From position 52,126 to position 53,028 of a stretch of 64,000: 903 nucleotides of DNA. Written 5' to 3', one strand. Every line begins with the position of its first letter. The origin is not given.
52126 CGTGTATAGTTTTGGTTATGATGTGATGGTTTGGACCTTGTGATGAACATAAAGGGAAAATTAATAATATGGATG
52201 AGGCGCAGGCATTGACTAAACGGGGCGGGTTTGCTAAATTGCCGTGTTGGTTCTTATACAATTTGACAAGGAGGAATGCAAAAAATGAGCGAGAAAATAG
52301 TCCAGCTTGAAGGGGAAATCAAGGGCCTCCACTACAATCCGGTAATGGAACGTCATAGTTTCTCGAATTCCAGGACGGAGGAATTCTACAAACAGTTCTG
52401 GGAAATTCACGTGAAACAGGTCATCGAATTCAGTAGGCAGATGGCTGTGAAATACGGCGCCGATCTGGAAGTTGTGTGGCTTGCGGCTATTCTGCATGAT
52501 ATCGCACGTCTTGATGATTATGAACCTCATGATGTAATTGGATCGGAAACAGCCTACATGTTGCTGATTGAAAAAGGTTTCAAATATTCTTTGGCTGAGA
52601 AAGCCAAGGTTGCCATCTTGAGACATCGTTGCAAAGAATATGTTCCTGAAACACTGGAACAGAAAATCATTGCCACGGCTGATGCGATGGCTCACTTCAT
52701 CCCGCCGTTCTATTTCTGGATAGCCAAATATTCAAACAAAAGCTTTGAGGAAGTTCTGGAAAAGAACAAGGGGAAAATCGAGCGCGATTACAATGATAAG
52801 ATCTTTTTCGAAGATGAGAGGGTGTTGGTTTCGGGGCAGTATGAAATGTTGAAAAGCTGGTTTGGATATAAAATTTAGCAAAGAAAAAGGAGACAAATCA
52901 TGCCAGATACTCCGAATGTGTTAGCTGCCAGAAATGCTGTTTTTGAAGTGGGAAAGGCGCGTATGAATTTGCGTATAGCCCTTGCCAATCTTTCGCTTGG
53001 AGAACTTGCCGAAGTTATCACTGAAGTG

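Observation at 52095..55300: Higher-GC three-gene island (HD hydrolase, 210-aa and 453-aa unknowns) built from duplicated promoter and terminator modules, sitting directly upstream of tuf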

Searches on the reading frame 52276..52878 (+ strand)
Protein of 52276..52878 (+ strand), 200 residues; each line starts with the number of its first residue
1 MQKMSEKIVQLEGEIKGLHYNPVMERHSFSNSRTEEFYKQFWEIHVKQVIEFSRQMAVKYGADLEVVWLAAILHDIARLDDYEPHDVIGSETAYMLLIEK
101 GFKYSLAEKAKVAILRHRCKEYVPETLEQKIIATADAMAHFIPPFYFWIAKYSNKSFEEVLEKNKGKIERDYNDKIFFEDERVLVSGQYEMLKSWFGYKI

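Call 9: search_protein_families(library=pfam, proteins=[window:52276-52878:+], max_evalue=0.1)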
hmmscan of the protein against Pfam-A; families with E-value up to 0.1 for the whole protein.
window:52276-52878:+ (200 aa): 2 families
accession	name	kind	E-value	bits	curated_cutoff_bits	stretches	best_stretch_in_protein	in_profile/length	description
PF01966.28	HD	-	1.8e-10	41.6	22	1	44-138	3-113/116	HD domain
PF20600.3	ExoX-like_C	-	0.08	12.8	26.5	0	151-165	5-19/30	Exodeoxyribonuclease X-like C-terminal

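Call 10: search_protein_families(library=padloc, proteins=[window:52276-52878:+], max_evalue=1)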
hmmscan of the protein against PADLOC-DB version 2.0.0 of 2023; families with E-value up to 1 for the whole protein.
window:52276-52878:+ (200 aa): 1 family
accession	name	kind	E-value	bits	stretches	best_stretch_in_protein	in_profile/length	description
PDLC00940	Cas3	-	0.0026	15.9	1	83-170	66-143/178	CRISPR-associated endonuclease Cas3-HD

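Call 11: search_protein_families(library=phrogs, proteins=[window:52276-52878:+], max_evalue=1)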
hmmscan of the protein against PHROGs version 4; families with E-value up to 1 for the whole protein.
window:52276-52878:+ (200 aa): 2 families
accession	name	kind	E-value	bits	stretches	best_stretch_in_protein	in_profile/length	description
phrog_3921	-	unknown function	8.7e-07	29.5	1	45-137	33-133/227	-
phrog_5889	-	unknown function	0.0083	16.5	1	45-160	74-215/242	-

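Call 12: search_protein_families(library=ncbifam, proteins=[window:52276-52878:+], max_evalue=1)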
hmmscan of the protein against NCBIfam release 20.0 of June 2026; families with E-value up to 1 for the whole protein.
window:52276-52878:+ (200 aa): 8 families
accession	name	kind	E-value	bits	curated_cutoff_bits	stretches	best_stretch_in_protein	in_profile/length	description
TIGR00295.1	TIGR00295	hypoth_equivalog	6.5e-08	32.5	172.35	1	47-169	23-151/164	TIGR00295 family protein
NF009343.0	PRK12703.1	equivalog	1.4e-07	30.7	434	1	45-139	191-293/339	tRNA (cytidine(56)-2'-O)-methyltransferase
TIGR00277.1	HDIG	domain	2.9e-07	30.3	27.6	1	44-106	7-78/84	HDIG domain-containing metalloprotein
TIGR03319.1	RNase_Y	equivalog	0.0083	14.7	454.35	1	38-139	326-421/514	ribonuclease Y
TIGR01596.1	cas3_HD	equivalog_domain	0.01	15.9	43.45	0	83-170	66-143/178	CRISPR-associated endonuclease Cas3''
NF007515.0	PRK10119.1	equivalog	0.014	14.9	286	1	44-138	28-129/231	phosphohydrolase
TIGR00488.1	TIGR00488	equivalog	0.042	13.7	70.15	1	44-79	11-46/173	bis(5'-nucleosyl)-tetraphosphatase (symmetrical) YqeK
NF009345.0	PRK12705.1-2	equivalog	0.097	11.2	904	1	38-96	321-382/509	hypothetical protein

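Call 25: find_homologous_proteins(query=window:52276-52878:+, max_evalue=0.001)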
Query window:52276-52878:+ (200 aa): 111 proteins with E <= 0.001 among 241 candidates.
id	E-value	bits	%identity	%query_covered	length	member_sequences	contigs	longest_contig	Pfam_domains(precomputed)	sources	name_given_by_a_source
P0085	4.0e-127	439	100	99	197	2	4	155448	PF01966.29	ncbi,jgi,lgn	-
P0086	2.5e-126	437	99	99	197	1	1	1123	PF01966.29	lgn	-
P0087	3.0e-100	352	79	99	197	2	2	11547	PF01966.29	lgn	-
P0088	1.6e-99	349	79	99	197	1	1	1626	PF01966.29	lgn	-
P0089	1.6e-98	346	77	99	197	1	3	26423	PF01966.29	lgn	-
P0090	2.9e-96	339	77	98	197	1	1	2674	PF01966.29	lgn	-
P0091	1.0e-94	334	74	99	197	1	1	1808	PF01966.29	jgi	jgi:putative nucleotidyltransferase with HDIG domain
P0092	7.1e-93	328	75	99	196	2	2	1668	PF01966.29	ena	-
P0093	1.1e-92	327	75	99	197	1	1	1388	PF01966.29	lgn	-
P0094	4.7e-90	318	72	98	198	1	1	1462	PF01966.29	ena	-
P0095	6.7e-90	318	71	98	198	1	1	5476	PF01966.29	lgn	-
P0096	3.6e-87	309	69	98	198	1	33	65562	PF01966.29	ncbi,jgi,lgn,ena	jgi:putative nucleotidyltransferase with HDIG domain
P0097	9.1e-87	308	69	99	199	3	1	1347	PF01966.29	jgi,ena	-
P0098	1.6e-86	307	70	97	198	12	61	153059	PF01966.29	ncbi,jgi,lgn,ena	-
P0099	1.2e-85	304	65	99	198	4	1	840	PF01966.29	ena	-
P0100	1.3e-85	304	69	98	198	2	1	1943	PF01966.29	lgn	-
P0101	1.5e-84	301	67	98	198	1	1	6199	PF01966.29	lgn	-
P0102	1.7e-83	297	66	98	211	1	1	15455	PF01966.29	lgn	-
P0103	2.6e-83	296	65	99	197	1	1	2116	PF01966.29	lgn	-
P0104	3.2e-83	296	66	100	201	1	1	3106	PF01966.29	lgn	-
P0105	5.7e-83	295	67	98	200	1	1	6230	PF01966.29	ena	-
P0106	5.7e-83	295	67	98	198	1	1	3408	PF01966.29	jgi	jgi:putative nucleotidyltransferase with HDIG domain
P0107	9.3e-83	295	67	92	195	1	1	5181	PF01966.29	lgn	-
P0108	1.3e-82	294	64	100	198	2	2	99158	PF01966.29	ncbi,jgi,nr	ncbi:MAG: hypothetical protein A3J63_00760 [Candidatus Moranbacteria bacterium RIFCSPHIGHO2_02_FULL_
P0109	1.8e-82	294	67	98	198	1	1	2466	PF01966.29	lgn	-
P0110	2.4e-82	293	65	99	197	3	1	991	PF01966.29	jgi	jgi:putative nucleotidyltransferase with HDIG domain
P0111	3.2e-82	293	63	99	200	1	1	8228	PF01966.29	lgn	-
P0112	4.8e-82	292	66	98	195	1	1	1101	PF01966.29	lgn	-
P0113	5.2e-82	292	66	91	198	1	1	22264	PF01966.29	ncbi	-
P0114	6.5e-82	292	66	98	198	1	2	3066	PF01966.29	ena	-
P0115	8.8e-82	291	68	91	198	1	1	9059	PF01966.29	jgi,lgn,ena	-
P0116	1.5e-81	291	66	98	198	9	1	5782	PF01966.29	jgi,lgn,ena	-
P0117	1.9e-81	290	65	96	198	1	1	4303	PF01966.29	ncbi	-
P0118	2.3e-81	290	65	97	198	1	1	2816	PF01966.29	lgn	-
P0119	4.4e-81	289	65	98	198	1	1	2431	PF01966.29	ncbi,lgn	-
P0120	4.6e-81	289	66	98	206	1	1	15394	PF01966.29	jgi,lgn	jgi:putative nucleotidyltransferase with HDIG domain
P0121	5.7e-81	289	65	98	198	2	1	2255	PF01966.29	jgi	jgi:putative nucleotidyltransferase with HDIG domain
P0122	7.4e-81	288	64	92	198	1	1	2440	PF01966.29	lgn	-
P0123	3.2e-80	286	66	97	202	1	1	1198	PF01966.29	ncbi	-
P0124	4.4e-80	286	66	98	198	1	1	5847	PF01966.29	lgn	-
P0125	4.6e-80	286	63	98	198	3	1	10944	PF01966.29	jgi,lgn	jgi:putative nucleotidyltransferase with HDIG domain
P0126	8.1e-80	285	65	98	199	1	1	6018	PF01966.29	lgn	-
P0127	9.3e-80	285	66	97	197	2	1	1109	PF01966.29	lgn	-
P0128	1.5e-79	284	65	97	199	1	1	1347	PF01966.29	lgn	-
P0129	1.5e-79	284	64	99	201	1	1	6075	PF01966.29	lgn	-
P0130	3.5e-79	283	64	98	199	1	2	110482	PF01966.29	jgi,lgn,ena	jgi:putative nucleotidyltransferase with HDIG domain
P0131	7.9e-79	282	64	98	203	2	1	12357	PF01966.29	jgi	jgi:predicted hydrolase (HD superfamily)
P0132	1.8e-78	281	63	98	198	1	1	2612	PF01966.29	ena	-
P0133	3.6e-78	280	63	96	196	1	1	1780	PF01966.29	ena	-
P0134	5.1e-77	276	63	98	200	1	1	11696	PF01966.29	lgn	-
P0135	2.1e-76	274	63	98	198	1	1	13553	PF01966.29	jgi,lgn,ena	-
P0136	1.2e-75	272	61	98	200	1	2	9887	PF01966.29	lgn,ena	-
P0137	1.7e-75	271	62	96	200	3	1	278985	PF01966.29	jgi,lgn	jgi:putative nucleotidyltransferase with HDIG domain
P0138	7.9e-75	269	64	97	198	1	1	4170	PF01966.29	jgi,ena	-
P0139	1.4e-74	268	63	95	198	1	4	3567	PF01966.29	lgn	-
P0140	2.9e-74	267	61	98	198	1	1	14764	PF01966.29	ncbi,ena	-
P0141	3.0e-74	267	66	90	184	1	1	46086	PF01966.29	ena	-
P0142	3.8e-74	267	60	96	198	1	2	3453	PF01966.29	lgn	-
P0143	2.7e-73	264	61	98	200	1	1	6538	PF01966.29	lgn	-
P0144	5.1e-72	260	59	98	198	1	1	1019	PF01966.29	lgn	-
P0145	4.1e-71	257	63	92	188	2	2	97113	PF01966.29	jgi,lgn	-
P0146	5.9e-71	256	58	93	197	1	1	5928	PF01966.29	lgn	-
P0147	4.2e-70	253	62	98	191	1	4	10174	PF01966.29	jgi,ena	-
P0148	7.2e-70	253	58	97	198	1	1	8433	PF01966.29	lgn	-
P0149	1.4e-69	252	60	98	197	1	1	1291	PF01966.29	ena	-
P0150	1.2e-68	249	57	91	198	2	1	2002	PF01966.29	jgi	jgi:putative nucleotidyltransferase with HDIG domain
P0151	5.0e-67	243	75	73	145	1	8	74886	PF01966.29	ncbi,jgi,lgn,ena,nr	ncbi:MAG: hypothetical protein US63_C0009G0014 [Candidatus Moranbacteria bacterium GW2011_GWC2_37_8]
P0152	5.1e-67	243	55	98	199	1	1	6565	PF01966.29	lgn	-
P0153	6.0e-67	243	55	97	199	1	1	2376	PF01966.29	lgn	-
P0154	9.8e-67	242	57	96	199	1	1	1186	PF01966.29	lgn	-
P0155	1.0e-66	242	66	81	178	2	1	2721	PF01966.29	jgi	-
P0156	2.5e-66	241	58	96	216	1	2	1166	PF01966.29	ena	-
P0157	3.1e-66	241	55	98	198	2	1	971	PF01966.29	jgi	jgi:putative nucleotidyltransferase with HDIG domain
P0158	3.9e-66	240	56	91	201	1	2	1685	PF01966.29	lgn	-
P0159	6.0e-66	240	57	96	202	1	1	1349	PF01966.29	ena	-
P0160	1.3e-65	239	55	96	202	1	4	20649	PF01966.29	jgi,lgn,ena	jgi:putative nucleotidyltransferase with HDIG domain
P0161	1.9e-65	238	56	99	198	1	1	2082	PF01966.29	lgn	-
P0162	3.1e-65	237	72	73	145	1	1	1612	PF01966.29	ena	-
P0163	4.3e-65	237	55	96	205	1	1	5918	PF01966.29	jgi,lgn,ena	-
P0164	9.2e-65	236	54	97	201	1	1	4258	PF01966.29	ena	-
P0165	5.8e-64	233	54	96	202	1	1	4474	PF01966.29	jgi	-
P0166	7.1e-64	233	56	98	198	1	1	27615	PF01966.29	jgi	jgi:putative nucleotidyltransferase with HDIG domain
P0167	7.1e-64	233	56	96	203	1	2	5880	PF01966.29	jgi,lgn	jgi:putative nucleotidyltransferase with HDIG domain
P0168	1.2e-63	232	55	97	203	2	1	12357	PF01966.29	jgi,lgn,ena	-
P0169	7.1e-63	230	53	98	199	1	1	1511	PF01966.29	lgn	-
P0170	1.2e-62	229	54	96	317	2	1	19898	PF01966.29,PF00293.35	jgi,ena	-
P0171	1.2e-62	229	54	96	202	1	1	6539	PF01966.29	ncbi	-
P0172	2.0e-62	228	53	97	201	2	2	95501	PF01966.29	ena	-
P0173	2.8e-62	228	55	99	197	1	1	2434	PF01966.29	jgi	jgi:putative nucleotidyltransferase with HDIG domain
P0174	2.6e-61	225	54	96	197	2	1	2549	PF01966.29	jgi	jgi:uncharacterized protein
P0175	5.0e-61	224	56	98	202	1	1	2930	PF01966.29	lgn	-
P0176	4.6e-59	217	51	99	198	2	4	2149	PF01966.29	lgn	-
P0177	7.6e-59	217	55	96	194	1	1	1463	PF01966.29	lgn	-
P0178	1.4e-58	216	50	96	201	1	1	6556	PF01966.29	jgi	-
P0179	2.6e-58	215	52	97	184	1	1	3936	PF01966.29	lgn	-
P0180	2.7e-57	212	51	98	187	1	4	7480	PF01966.29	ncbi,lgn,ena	-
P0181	2.7e-57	212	51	90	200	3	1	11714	PF01966.29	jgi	-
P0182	4.5e-56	208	49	99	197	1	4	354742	PF01966.29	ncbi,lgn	ncbi:MAG: HD domain-containing protein [Candidatus Moraniibacteriota bacterium]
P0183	3.3e-55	205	55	84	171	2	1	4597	PF01966.29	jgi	-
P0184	3.7e-54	201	51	97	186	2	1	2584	PF01966.29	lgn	-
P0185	4.2e-53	198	51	98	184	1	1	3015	PF01966.29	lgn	-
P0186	8.3e-53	197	56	80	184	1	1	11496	PF01966.29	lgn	-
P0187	1.1e-52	197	51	98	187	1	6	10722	PF01966.29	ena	-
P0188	1.2e-49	187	50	98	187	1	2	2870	PF01966.29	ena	-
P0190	1.9e-48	183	48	97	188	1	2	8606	PF01966.29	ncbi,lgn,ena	-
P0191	2.0e-46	176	45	97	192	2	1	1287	PF01966.29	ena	-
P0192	9.6e-42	161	41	96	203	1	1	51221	PF01966.29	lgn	-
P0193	7.3e-41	158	55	71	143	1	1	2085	PF01966.29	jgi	jgi:HD superfamily phosphodiesterase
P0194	3.7e-34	136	44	80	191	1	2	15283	PF01966.29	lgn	-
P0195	2.4e-16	78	34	77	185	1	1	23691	PF01966.29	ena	-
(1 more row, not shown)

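Call 26: find_encoding_contigs(protein=P0089, flank=6000, max_places=2)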
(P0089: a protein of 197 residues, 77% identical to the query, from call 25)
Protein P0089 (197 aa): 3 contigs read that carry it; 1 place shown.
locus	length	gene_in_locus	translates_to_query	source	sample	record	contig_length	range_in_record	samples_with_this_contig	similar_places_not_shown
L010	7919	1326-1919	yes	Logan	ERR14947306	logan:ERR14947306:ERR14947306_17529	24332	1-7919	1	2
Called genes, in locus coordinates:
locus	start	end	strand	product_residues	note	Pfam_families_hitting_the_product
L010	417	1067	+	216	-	PF13384:HTH_23 (faint)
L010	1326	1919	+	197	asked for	PF01966:HD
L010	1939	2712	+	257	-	-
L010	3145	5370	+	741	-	PF01471:PG_binding_1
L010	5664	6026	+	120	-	PF04020:Phage_holin_4_2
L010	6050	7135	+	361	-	PF11288:DUF3089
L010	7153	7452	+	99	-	PF07885:Ion_trans_2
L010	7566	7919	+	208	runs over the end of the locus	PF09997:DUF2238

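Call 27: find_encoding_contigs(protein=P0098, flank=6000, max_places=3)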
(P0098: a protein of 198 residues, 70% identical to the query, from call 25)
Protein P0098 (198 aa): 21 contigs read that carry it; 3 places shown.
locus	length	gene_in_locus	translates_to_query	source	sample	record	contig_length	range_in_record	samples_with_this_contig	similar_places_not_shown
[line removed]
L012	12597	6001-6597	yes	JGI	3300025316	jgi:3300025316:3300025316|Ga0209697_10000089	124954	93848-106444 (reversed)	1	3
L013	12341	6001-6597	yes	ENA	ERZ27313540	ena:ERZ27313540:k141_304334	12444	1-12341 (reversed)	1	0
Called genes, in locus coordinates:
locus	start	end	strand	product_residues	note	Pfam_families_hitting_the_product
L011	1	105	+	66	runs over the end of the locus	?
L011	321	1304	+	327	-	PF01978:TrmB (faint)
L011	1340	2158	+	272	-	PF02498:Bro-N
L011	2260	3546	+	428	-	PF00675:Peptidase_M16, PF05193:Peptidase_M16_C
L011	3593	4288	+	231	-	PF00590:TP_methylase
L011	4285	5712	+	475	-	PF00133:tRNA-synt_1 (weak), PF09334:tRNA-synt_1g, PF00133:tRNA-synt_1 (weak), PF01406:tRNA-synt_1e (weak), PF19303:Anticodon_3 (weak), PF08264:Anticodon_1 (weak)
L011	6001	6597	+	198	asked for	PF01966:HD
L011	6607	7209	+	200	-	PF01966:HD (weak)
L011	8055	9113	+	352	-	PF01026:TatD_DNase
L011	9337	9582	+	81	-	-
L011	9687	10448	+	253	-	PF00119:ATP-synt_A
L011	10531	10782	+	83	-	PF00137:ATP-synt_C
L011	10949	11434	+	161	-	-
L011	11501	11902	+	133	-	PF00213:OSCP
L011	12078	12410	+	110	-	-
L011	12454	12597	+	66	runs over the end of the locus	PF04480:DUF559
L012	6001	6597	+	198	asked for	PF01966:HD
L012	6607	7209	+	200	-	PF01966:HD (weak)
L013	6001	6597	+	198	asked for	PF01966:HD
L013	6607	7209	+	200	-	PF01966:HD (weak)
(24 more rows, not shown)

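Call 28: find_encoding_contigs(protein=P0108, flank=6000, max_places=2)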
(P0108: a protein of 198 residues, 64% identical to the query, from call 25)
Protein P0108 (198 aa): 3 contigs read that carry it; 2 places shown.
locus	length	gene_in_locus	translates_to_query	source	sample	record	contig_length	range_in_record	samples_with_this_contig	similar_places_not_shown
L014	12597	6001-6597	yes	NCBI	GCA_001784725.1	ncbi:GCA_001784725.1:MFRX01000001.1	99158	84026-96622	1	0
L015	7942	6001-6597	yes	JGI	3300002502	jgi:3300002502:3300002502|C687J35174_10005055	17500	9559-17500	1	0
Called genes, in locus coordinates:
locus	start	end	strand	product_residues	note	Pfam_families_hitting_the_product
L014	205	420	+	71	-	-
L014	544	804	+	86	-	-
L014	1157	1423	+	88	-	PF02583:Trns_repr_metal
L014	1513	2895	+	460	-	PF00403:HMA, PF13386:DsbD_2, PF13473:Cupredoxin_1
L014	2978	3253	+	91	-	PF09851:SHOCT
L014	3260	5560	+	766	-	PF00403:HMA, PF00122:E1-E2_ATPase, PF00702:Hydrolase, PF08282:Hydrolase_3 (weak)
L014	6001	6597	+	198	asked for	PF01966:HD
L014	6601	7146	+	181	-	PF00293:NUDIX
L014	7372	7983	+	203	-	PF01551:Peptidase_M23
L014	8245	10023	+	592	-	PF00009:GTP_EFTU, PF01926:MMR_HSR1 (weak), PF22042:EF-G_D2, PF03144:GTP_EFTU_D2, PF00679:EFG_C, PF21018:BipA_C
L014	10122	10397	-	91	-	PF09851:SHOCT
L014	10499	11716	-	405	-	PF22025:ThiI_fer, PF02926:THUMP, PF02568:ThiI, PF06508:QueC (faint)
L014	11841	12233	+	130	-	PF06397:Desulfoferrod_N, PF01880:Desulfoferrodox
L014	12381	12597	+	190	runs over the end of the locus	PF20803:PaaX_M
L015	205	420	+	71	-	-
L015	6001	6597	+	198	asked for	PF01966:HD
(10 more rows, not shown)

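Call 69: search_solved_structures(query=window:52276-52878:+, max_evalue=1, show_alignments=2)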
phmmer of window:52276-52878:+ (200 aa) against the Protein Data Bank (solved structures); distinct sequences matched with E-value up to 1: 4.
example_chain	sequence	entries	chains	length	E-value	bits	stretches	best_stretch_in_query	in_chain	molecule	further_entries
2pq7_A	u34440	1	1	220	0.00015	24.7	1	45-140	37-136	Predicted HD superfamily hydrolase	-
3b57_A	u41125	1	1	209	0.06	16.2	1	41-80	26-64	Lin1889 protein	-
2o08_A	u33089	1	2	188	0.46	13.4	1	45-82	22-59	BH1327 protein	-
2ogi_A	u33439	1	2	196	0.48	13.3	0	45-80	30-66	Hypothetical protein SAG1661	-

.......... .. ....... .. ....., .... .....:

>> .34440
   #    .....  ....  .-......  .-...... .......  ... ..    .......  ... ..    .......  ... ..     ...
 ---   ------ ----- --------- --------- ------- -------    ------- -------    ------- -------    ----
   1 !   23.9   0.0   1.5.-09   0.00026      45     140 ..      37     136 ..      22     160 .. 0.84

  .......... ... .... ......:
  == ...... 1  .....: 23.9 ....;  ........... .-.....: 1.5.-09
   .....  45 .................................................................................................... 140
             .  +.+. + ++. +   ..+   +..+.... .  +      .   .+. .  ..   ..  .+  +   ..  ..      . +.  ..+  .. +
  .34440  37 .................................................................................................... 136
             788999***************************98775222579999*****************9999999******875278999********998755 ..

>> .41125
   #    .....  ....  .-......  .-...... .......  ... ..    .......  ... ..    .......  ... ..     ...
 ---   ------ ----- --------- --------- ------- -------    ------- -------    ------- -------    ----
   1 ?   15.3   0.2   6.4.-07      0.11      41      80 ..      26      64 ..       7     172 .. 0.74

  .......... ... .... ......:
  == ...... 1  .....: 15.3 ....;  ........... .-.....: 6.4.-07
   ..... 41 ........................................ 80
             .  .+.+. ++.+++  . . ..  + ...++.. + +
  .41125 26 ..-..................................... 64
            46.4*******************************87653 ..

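Call 79: search_protein_families(library=pfam, proteins=[L010:1939-2712:+, L011:6607-7209:+], max_evalue=0.1)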
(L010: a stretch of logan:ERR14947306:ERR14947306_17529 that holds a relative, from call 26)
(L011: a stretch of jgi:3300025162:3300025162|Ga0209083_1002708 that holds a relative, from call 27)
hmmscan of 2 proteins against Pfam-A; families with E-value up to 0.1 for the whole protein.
L010:1939-2712:+ (257 aa): 0 families

L011:6607-7209:+ (200 aa): 1 family
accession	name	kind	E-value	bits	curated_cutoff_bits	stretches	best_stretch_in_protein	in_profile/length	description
PF01966.28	HD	-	4.6e-07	30.6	22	1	30-146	3-115/116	HD domain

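Call 86: find_related_loci(query=A5, collection=metagenome_contigs, flank=4000)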
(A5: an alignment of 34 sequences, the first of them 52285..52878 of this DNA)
Query A5 (197 aa) in metagenome_contigs; peptide patterns used: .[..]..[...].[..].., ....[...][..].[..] (x = any residue, [..] = any of these).
600 stretches matched a pattern (row limit reached: there are more); 78 encode a relative of the query (tblastn E <= 1e-3); 78 distinct loci.
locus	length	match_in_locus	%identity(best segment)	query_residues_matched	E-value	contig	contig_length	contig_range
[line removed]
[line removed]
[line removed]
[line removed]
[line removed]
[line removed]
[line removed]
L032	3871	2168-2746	62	5-197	2e-81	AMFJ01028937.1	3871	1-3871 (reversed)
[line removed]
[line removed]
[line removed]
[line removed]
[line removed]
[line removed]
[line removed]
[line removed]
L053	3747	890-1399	41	5-179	2e-39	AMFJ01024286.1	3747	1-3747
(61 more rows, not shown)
